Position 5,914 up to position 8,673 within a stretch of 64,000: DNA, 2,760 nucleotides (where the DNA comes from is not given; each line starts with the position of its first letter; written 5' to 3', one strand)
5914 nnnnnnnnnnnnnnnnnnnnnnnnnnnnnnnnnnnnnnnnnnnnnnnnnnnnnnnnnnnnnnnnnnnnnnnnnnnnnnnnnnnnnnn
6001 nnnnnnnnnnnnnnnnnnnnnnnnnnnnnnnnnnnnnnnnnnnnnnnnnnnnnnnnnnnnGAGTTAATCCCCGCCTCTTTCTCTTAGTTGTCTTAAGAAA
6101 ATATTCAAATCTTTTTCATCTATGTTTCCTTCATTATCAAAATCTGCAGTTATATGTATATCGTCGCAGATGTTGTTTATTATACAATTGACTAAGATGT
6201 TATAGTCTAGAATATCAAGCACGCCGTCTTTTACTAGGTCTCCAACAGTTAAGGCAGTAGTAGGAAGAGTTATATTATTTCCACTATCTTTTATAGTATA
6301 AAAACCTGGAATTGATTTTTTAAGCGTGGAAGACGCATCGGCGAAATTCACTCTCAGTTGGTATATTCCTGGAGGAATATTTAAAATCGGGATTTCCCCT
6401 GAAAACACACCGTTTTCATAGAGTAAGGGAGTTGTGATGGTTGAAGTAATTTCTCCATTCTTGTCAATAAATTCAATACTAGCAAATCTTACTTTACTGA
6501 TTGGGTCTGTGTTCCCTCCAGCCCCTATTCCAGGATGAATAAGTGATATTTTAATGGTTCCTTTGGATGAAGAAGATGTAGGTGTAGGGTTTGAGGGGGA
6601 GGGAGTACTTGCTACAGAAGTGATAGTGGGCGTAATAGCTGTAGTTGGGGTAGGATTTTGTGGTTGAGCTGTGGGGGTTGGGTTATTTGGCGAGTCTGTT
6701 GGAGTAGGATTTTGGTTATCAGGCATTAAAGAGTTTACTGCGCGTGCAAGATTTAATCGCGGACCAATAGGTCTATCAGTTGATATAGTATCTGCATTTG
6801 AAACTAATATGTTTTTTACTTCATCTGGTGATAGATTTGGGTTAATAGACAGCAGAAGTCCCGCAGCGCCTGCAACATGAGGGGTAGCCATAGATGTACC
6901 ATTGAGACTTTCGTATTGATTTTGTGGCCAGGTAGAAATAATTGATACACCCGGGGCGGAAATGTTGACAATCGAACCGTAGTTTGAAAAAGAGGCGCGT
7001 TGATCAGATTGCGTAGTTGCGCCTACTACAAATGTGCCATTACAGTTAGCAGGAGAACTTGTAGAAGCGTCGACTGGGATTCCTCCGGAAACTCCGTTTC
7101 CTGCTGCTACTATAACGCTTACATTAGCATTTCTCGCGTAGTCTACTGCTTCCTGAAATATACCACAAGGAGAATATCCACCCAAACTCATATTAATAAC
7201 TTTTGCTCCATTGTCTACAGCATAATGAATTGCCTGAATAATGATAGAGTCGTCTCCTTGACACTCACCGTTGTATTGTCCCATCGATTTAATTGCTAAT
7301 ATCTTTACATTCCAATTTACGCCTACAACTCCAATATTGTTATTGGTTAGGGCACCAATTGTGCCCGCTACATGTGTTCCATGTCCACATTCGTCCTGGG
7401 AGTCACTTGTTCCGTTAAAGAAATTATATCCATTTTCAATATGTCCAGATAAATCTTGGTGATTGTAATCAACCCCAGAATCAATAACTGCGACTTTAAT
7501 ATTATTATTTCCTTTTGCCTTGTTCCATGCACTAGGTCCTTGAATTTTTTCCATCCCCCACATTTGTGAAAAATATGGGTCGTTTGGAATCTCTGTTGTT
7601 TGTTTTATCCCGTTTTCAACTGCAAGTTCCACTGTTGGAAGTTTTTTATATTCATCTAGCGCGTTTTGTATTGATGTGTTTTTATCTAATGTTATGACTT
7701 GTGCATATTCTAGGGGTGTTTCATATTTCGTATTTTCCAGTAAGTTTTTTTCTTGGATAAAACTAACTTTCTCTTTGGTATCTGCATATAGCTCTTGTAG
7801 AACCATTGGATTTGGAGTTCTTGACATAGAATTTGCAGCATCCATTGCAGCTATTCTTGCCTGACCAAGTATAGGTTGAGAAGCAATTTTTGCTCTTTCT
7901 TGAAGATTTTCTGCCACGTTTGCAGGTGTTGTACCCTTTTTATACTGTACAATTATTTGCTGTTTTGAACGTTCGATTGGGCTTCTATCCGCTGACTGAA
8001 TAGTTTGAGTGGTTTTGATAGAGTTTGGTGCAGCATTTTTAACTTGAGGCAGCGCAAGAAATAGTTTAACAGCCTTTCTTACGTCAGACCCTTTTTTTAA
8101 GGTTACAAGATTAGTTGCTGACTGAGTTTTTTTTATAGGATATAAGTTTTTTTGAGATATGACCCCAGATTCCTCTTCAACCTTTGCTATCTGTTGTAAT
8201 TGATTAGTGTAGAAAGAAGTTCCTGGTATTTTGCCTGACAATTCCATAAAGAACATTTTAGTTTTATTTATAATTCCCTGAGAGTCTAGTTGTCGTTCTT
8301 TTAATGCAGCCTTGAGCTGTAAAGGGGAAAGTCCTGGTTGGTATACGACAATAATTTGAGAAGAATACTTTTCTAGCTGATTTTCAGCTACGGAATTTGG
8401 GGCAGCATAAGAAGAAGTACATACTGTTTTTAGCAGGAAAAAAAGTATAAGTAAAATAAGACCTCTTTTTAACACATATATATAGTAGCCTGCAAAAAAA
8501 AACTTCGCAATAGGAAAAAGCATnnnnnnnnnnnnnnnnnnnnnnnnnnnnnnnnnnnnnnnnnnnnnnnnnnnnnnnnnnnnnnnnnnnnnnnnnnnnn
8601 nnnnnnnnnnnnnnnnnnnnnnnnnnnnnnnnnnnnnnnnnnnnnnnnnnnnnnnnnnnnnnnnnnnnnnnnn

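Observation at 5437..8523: Cohesin-dockerin-like pair: dockerin-tailed S8 subtilase directly followed by a membrane-anchored cohesin-like protein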

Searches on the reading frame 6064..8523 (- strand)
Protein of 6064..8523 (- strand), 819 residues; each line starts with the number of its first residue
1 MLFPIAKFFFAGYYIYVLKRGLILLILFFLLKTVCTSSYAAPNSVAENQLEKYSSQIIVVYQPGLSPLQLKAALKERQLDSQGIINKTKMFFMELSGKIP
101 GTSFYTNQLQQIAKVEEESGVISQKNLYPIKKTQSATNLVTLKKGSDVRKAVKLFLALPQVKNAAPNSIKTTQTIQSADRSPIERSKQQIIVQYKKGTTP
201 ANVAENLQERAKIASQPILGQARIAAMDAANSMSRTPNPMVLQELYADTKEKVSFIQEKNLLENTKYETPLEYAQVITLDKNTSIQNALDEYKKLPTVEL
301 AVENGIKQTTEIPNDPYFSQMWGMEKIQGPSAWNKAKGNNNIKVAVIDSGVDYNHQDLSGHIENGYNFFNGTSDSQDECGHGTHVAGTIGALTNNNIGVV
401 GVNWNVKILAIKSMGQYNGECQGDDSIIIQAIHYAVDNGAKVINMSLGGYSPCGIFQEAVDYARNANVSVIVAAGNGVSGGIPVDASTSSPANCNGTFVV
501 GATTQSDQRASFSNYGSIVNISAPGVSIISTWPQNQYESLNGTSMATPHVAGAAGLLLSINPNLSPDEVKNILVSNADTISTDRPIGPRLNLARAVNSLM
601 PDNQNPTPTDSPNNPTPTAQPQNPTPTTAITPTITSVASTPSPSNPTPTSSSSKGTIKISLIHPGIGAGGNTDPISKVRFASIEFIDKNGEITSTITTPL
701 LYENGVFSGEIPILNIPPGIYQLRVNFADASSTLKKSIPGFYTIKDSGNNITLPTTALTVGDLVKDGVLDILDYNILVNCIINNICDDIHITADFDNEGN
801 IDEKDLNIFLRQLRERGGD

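Call 3: search_protein_families(library=pfam, proteins=[window:6064-8523:-], max_evalue=10)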
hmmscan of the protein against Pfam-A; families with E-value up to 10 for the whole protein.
window:6064-8523:- (819 aa): 3 families
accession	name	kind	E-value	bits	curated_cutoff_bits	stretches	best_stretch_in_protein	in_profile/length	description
PF00082.27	Peptidase_S8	-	9.2e-62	209.4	21.8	1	340-578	2-274/288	Subtilase family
PF22148.1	Fervidolysin_NPro-like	-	3e-07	31.2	21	2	134-167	48-81/81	Fervidolysin N-terminal prodomain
PF00404.24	Dockerin_1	-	0.0058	17.2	22.9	1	761-813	2-56/57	Dockerin type I domain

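Call 4: search_protein_families(library=ncbifam, proteins=[window:6064-8523:-], max_evalue=10)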
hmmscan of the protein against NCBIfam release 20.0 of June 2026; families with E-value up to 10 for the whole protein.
window:6064-8523:- (819 aa): 10 families
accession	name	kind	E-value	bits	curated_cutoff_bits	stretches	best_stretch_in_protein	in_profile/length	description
TIGR03921.1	T7SS_mycosin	equivalog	3.9e-55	187.4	278.75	1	331-636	5-330/353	type VII secretion-associated serine protease mycosin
NF033595.1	denti_PrtP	equivalog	2.7e-36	125.4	300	2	443-588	342-489/606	dentilisin complex serine proteinase subunit PrtP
TIGR03895.1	protease_PatA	subfamily_domain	4.2e-21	75.4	421.05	1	381-616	1-239/606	PatA/PatG family cyanobactin maturation protease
NF049966.1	QH_SP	equivalog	1.2e-15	57.5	165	1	343-581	1-215/219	subtilisin-like serine protease QhpE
NF051851.1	AtpSerPepEprS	equivalog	1.4e-13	49.8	1700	1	318-580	45-340/988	autotransporter serine peptidase EprS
NF042956.1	IteS_antiphage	equivalog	9.7e-11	40.6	900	2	231-518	147-443/747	S8 family anti-phage peptidase IteS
NF040553.1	SGO_0316_fam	subfamily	1.2e-09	36.4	1400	2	372-480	351-467/1486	SGO_0316/SGO_0317 family LPXTG-anchored serine peptidase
NF040809.1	germ_prot_CspBA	exception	1.5e-09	36.1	1250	2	518-558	1005-1045/1099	bifunctional germination protease/germinant receptor pseudoprotease CspBA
NF040808.2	CspC_non_triad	exception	1.2e-05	24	675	3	519-558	459-498/556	bile acid germinant receptor pseudoprotease CspC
NF041540.1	dockerin_GC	domain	0.18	12.2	29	1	761-812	10-62/67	GC-type dockerin domain-anchored protein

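Call 35: find_homologous_proteins(query=window:6067-8523:-, max_evalue=1e-30)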
Query window:6067-8523:- (819 aa): 3075 proteins with E <= 1e-30 among 8000 candidates; the best 120 are listed.
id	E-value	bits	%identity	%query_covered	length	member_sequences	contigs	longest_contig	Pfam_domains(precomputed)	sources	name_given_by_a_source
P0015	0.0e+0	1763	97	100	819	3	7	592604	PF22148.2,PF00082.28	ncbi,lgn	-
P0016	0.0e+0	1754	96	100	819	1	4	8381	PF22148.2,PF00082.28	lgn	-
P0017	0.0e+0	1503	82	100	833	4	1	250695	PF22148.2,PF00082.28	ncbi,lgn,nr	ncbi:MAG: S8 family serine peptidase [Candidatus Levybacteria bacterium]|nr:S8 family serine peptida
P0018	1.2e-232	793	50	99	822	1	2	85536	PF22148.2,PF00082.28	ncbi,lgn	-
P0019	1.2e-232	793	53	89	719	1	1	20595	PF22148.2,PF00082.28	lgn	-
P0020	1.2e-228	779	48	97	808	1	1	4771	PF22148.2,PF00082.28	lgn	-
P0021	1.8e-181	623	44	94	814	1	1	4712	PF00082.28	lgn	-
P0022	1.2e-165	571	41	98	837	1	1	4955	PF00404.25,PF00082.28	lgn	-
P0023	1.3e-164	568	44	67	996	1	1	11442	PF00404.25,PF00188.33,PF00082.28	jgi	jgi:subtilisin family serine protease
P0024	4.8e-164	566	42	94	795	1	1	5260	PF22148.2,PF00082.28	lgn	-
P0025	6.9e-156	539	41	93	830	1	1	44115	PF22148.2,PF00404.25,PF00082.28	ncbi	ncbi:MAG: S8 family serine peptidase [Candidatus Levyibacteriota bacterium]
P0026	1.1e-155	538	39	100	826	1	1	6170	PF22148.2,PF00082.28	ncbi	-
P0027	1.9e-154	534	41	93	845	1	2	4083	PF22148.2,PF00082.28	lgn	-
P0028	1.0e-152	528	39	99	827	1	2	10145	PF22148.2,PF00082.28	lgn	-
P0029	6.7e-149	516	40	97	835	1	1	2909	PF00404.25,PF00082.28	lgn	-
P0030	3.0e-147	510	39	93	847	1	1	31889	PF00404.25,PF00082.28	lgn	-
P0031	1.1e-136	475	37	98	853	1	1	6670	PF22148.2,PF00082.28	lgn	-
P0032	2.2e-135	471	37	99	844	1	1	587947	PF22148.2,PF00404.25,PF00082.28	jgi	-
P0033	1.8e-128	448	39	98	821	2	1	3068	PF22148.2,PF00082.28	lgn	-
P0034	2.7e-126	441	52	51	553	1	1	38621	PF22148.2,PF00082.28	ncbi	-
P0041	1.6e-103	366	53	40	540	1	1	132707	PF22148.2,PF00082.28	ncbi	-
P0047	1.2e-95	340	43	52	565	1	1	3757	PF22148.2,PF00082.28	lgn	-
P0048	2.6e-93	332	42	54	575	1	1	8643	PF22148.2,PF00404.25,PF00082.28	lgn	-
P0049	1.6e-92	329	40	57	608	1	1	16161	PF00404.25,PF00082.28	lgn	-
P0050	2.8e-92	329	39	55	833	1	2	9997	PF00404.25,PF00963.25,PF00082.28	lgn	-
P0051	7.0e-91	324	44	51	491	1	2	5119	PF22148.2,PF00082.28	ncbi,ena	-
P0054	8.8e-88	314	46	45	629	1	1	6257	PF22148.2,PF00082.28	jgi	jgi:subtilisin family serine protease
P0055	1.7e-87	313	42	50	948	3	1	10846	PF22148.2,PF00082.28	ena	-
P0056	4.8e-87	311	40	49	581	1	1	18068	PF22148.2,PF00082.28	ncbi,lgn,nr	ncbi:MAG: S8 family serine peptidase [Candidatus Levybacteria bacterium]|nr:S8 family serine peptida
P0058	2.5e-86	309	41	50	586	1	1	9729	PF22148.2,PF00082.28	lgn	-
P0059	4.9e-86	308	41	51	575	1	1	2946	PF00404.25,PF00082.28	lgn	-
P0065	6.4e-83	298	49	40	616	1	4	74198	PF22148.2,PF13620.13,PF00082.28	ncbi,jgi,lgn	-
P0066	9.3e-83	297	38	50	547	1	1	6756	PF22148.2,PF00082.28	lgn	-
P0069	2.2e-81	292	34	76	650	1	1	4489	PF22148.2,PF00082.28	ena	-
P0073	1.1e-79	287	43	48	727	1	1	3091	PF22148.2,PF00082.28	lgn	-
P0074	1.5e-79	286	43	47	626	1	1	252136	PF22148.2,PF17210.10,PF00082.28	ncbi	-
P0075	3.6e-79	285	38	56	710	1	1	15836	PF00404.25,PF00082.28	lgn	-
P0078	8.3e-78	281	40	51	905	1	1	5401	PF22148.2,PF00082.28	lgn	-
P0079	2.7e-77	279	41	54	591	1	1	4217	PF22148.2,PF13620.13,PF00082.28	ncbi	ncbi:MAG: S8 family serine peptidase, partial [Candidatus Levyibacteriota bacterium]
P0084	3.7e-76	275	46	33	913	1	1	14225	PF22148.2,PF00082.28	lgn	-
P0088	2.9e-73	266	42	50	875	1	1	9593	PF22148.2,PF04885.20,PF00082.28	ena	-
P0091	3.2e-73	265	42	43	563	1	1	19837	PF22148.2,PF00082.28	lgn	-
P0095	9.1e-73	264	41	50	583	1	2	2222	PF22148.2,PF00082.28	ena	-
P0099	1.2e-67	247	44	40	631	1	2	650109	PF22148.2,PF13620.13,PF17210.10,PF00082.28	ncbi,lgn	-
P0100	2.5e-67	246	42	40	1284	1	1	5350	PF22148.2,PF00404.25,PF13517.13,PF00082.28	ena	-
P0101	9.9e-67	244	45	35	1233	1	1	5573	PF22148.2,PF20773.6,PF00629.31,PF02018.24,PF00188.33,PF00082.28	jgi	jgi:type VII secretion-associated serine protease mycosin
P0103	1.9e-65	240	42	42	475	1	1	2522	PF22148.2,PF00082.28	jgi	-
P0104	2.0e-65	240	45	35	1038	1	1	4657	PF22148.2,PF18986.6,PF00082.28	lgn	-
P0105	7.0e-65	238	44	36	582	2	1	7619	PF22148.2,PF00082.28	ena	-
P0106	3.6e-64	236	43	39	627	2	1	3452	PF22148.2,PF18998.7,PF00082.28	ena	-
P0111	8.9e-63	231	43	36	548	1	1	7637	PF22148.2,PF00082.28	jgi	-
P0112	1.3e-62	230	40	38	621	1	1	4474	PF22148.2,PF17957.8,PF00082.28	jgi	jgi:thermitase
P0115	3.8e-61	226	44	36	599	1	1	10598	PF22148.2,PF00082.28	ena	-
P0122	9.0e-59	218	42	39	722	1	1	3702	PF22073.3,PF22148.2,PF15780.12,PF22544.3,PF00082.28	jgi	jgi:thermitase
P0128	6.0e-58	215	40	42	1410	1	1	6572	PF22148.2,PF13385.14,PF18884.6,PF00082.28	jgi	-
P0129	6.8e-58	215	42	40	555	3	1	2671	PF22148.2,PF00082.28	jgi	-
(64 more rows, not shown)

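Call 36: find_encoding_contigs(protein=P0032, flank=5000, max_places=1)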
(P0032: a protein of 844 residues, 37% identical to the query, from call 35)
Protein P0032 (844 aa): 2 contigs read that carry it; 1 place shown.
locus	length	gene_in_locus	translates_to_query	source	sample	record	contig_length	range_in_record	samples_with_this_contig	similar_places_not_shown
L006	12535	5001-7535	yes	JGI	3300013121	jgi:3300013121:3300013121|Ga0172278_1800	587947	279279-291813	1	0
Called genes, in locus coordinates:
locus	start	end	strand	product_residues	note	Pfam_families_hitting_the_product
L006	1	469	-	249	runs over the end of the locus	PF00181:Ribosomal_L2_N, PF03947:Ribosomal_L2_C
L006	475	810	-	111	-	PF00276:Ribosomal_L23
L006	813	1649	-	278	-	PF00573:Ribosomal_L4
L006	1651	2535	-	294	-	PF00297:Ribosomal_L3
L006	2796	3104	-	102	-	PF00338:Ribosomal_S10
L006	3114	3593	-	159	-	-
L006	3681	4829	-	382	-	PF00009:GTP_EFTU, PF03144:GTP_EFTU_D2, PF03143:GTP_EFTU_D3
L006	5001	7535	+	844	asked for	PF22148:Fervidolysin_NPro-like (faint), PF00082:Peptidase_S8, PF00404:Dockerin_1 (weak)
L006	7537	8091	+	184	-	-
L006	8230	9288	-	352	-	PF00704:Glyco_hydro_18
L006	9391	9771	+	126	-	PF00903:Glyoxalase, PF12681:Glyoxalase_2 (weak), PF18029:Glyoxalase_6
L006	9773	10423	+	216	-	PF00702:Hydrolase, PF13419:HAD_2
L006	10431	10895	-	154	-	PF00293:NUDIX, PF14815:NUDIX_4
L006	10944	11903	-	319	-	PF01565:FAD_binding_4, PF02873:MurB_C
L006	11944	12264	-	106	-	-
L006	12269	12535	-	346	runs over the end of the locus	PF01380:SIS (weak), PF10432:bact-PGI_C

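Call 37: find_encoding_contigs(protein=P0025, flank=5000, max_places=1)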
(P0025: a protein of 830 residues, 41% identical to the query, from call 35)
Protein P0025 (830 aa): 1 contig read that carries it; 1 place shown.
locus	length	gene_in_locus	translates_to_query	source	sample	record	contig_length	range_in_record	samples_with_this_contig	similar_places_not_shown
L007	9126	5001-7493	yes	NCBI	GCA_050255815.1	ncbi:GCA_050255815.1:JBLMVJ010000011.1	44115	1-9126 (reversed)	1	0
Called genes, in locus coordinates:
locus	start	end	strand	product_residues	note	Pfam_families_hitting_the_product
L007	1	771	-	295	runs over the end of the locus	PF00297:Ribosomal_L3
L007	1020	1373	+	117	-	-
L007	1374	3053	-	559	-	PF13181:TPR_8 (faint), PF13431:TPR_17 (faint), PF00515:TPR_1 (faint), PF07719:TPR_2 (faint), PF13424:TPR_12 (faint), PF13428:TPR_14 (faint), PF13432:TPR_16 (faint), PF12895:ANAPC3 (weak), +2 more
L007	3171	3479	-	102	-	PF00338:Ribosomal_S10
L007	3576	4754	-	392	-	PF00009:GTP_EFTU, PF03144:GTP_EFTU_D2, PF03143:GTP_EFTU_D3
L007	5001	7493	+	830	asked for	PF22148:Fervidolysin_NPro-like (faint), PF00082:Peptidase_S8, PF00404:Dockerin_1 (weak)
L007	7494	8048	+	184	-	-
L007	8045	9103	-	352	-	PF00704:Glyco_hydro_18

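Call 38: find_encoding_contigs(protein=P0030, flank=5000, max_places=1)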
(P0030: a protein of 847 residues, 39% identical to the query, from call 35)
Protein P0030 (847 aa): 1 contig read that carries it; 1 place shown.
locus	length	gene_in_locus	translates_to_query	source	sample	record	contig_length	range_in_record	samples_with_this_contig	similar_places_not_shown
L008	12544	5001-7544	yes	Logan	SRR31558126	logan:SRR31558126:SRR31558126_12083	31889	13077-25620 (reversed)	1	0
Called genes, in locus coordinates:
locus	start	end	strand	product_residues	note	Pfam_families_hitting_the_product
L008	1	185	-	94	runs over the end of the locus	PF00203:Ribosomal_S19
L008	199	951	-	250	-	PF00181:Ribosomal_L2_N, PF03947:Ribosomal_L2_C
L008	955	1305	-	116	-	PF00276:Ribosomal_L23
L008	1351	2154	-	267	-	PF00573:Ribosomal_L4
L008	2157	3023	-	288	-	PF00297:Ribosomal_L3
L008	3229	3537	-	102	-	PF00338:Ribosomal_S10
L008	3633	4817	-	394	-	PF00009:GTP_EFTU, PF03144:GTP_EFTU_D2, PF03143:GTP_EFTU_D3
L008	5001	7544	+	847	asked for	PF00082:Peptidase_S8, PF00404:Dockerin_1 (weak)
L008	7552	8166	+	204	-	-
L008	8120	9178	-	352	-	PF00704:Glyco_hydro_18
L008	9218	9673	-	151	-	PF00293:NUDIX, PF14815:NUDIX_4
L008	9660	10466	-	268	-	PF00702:Hydrolase (faint), PF05116:S6PP (faint), PF08282:Hydrolase_3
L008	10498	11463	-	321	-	PF01565:FAD_binding_4, PF02873:MurB_C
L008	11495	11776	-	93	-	-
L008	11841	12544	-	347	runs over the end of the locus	PF01380:SIS (weak), PF10432:bact-PGI_C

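Call 39: find_encoding_contigs(protein=P0050, flank=5000, max_places=1)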
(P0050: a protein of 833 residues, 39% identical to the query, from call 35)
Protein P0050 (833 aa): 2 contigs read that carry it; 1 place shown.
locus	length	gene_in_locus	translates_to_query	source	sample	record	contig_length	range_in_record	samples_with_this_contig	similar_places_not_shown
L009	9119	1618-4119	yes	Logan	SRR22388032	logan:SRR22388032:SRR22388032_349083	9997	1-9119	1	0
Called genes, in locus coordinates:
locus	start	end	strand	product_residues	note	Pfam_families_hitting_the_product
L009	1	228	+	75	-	?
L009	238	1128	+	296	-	-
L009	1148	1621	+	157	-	PF22148:Fervidolysin_NPro-like (faint)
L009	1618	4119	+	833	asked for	PF00082:Peptidase_S8, PF00963:Cohesin (weak), PF00404:Dockerin_1 (weak)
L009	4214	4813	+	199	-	PF00963:Cohesin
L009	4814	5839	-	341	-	-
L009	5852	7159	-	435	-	PF04932:Wzy_C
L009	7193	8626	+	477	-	-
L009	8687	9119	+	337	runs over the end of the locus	-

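Call 40: search_protein_families(library=pfam, proteins=[L006:7537-8091:+, L007:7494-8048:+, L008:7552-8166:+, L009:4214-4813:+, P0050, L009:1148-1621:+, L009:238-1128:+], max_evalue=1)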
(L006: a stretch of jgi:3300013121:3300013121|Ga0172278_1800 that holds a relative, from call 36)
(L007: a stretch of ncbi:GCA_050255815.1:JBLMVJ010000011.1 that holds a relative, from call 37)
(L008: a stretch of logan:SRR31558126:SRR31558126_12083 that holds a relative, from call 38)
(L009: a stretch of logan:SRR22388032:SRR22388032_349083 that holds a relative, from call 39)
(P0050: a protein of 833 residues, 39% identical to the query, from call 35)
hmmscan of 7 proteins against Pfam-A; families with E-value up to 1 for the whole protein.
L006:7537-8091:+ (184 aa): 1 family
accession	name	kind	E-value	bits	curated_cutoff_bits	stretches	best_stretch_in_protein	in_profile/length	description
PF00963.24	Cohesin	-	0.00028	21.6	24.1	1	66-180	23-136/139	Cohesin domain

L007:7494-8048:+ (184 aa): 3 families
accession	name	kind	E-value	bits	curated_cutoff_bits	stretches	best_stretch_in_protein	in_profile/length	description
PF00963.24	Cohesin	-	0.0041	17.8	24.1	1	68-169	25-125/139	Cohesin domain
PF17957.7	Big_7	-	0.033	15.3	24.1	1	127-168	7-48/70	Bacterial Ig domain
PF25105.1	DUF7813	-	0.18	11.5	27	1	5-57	14-64/442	Family of unknown function (DUF7813)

L008:7552-8166:+ (204 aa): 2 families
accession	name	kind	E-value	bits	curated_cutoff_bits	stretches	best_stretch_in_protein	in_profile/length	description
PF00963.24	Cohesin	-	0.068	13.8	24.1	1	58-158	13-114/139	Cohesin domain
PF08139.17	LPAM_1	-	0.099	13.6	20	1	1-14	1-14/18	Prokaryotic membrane lipoprotein lipid attachment site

L009:4214-4813:+ (199 aa): 3 families
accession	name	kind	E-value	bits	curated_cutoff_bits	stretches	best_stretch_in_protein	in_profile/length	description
PF00963.24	Cohesin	-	6.4e-11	43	24.1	1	79-191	24-139/139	Cohesin domain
PF03725.20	RNase_PH_C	-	0.048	14.1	20.8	1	69-98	27-57/67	3' exoribonuclease family, domain 2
PF20757.2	M_large_dom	-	0.11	11.9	24.8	1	27-111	21-105/375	Protein M, large region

P0050 (833 aa): 6 families
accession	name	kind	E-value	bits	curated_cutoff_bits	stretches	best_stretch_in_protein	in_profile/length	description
PF00082.27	Peptidase_S8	-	4.7e-55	187.4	21.8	1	187-452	3-274/288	Subtilase family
PF00404.24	Dockerin_1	-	1.4e-07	32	22.9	1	770-827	1-56/57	Dockerin type I domain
PF00963.24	Cohesin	-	6.3e-06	26.9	24.1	1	523-631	11-122/139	Cohesin domain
PF22148.1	Fervidolysin_NPro-like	-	4.5e-05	24.2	21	1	119-150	50-81/81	Fervidolysin N-terminal prodomain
PF22352.2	K319L-like_PKD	-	0.085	13.3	27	1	714-739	50-75/84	K319L-like, PKD domain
PF02738.23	MoCoBD_1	-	0.13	11.8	27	1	579-627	165-213/244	Molybdopterin cofactor-binding domain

L009:1148-1621:+ (157 aa): 1 family
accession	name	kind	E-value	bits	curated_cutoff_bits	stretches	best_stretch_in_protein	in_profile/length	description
PF22148.1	Fervidolysin_NPro-like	-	1.3e-07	32.3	21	2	93-151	24-81/81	Fervidolysin N-terminal prodomain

L009:238-1128:+ (296 aa): 3 families
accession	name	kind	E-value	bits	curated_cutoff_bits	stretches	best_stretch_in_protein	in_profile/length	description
PF00404.24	Dockerin_1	-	0.00029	21.4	22.9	1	221-264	2-49/57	Dockerin type I domain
PF00963.24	Cohesin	-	0.013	16.2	24.1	1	78-164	29-115/139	Cohesin domain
PF23274.1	DUF7077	-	0.04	14.2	27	1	63-137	17-85/122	Domain of unknown function (DUF7077)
